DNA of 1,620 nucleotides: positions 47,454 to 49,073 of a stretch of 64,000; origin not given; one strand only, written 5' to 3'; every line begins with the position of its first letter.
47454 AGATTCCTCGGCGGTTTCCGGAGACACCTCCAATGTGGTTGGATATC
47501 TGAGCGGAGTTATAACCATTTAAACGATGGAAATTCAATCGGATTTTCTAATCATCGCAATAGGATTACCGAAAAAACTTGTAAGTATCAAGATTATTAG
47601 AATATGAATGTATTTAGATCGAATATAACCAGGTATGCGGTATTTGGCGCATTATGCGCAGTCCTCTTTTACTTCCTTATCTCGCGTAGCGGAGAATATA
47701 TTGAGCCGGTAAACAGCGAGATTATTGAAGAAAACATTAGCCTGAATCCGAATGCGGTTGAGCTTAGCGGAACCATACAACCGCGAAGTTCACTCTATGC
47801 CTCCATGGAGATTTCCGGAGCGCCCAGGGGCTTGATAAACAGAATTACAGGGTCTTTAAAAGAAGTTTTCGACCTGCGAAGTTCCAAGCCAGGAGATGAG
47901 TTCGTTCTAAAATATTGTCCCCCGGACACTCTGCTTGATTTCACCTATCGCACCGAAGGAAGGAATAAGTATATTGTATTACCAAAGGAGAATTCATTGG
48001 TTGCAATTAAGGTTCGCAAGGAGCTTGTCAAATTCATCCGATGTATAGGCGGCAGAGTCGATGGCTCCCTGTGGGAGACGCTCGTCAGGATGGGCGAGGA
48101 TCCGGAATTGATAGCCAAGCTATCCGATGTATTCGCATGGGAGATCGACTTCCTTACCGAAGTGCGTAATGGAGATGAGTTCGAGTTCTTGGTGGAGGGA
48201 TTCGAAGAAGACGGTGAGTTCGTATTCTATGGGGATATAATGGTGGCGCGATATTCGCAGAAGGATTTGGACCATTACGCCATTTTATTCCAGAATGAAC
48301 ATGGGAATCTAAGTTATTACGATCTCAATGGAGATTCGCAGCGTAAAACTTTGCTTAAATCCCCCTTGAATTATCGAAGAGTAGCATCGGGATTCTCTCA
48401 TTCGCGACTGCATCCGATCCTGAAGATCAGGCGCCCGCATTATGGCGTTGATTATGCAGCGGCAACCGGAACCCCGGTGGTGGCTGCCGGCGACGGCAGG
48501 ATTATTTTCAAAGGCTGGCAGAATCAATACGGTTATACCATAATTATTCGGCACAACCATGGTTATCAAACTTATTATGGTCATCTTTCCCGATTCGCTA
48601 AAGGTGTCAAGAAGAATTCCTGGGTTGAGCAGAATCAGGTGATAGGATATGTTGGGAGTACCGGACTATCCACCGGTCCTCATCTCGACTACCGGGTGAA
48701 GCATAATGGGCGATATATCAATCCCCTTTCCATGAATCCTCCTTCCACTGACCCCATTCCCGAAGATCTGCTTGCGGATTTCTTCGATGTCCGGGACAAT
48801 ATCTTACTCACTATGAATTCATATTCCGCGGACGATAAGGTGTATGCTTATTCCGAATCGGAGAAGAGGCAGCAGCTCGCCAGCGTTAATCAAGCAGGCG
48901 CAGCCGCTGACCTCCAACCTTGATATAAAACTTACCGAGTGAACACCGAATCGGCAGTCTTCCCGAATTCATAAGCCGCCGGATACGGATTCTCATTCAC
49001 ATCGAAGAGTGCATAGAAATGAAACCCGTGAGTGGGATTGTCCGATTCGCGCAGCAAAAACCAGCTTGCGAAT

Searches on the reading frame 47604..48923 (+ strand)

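Call 70: search_protein_families(library=pfam, proteins=[window:47604-48923:+], max_evalue=0.00001)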
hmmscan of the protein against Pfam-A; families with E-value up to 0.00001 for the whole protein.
window:47604-48923:+ (439 aa): 2 families
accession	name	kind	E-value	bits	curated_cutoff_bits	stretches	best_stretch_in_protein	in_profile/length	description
PF01551.29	Peptidase_M23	-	9.4e-34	115.9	28.7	1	278-374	2-96/96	Peptidase family M23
PF19425.4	Csd3_N2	-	2.1e-08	34.6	27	1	147-264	8-120/122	Csd3 second domain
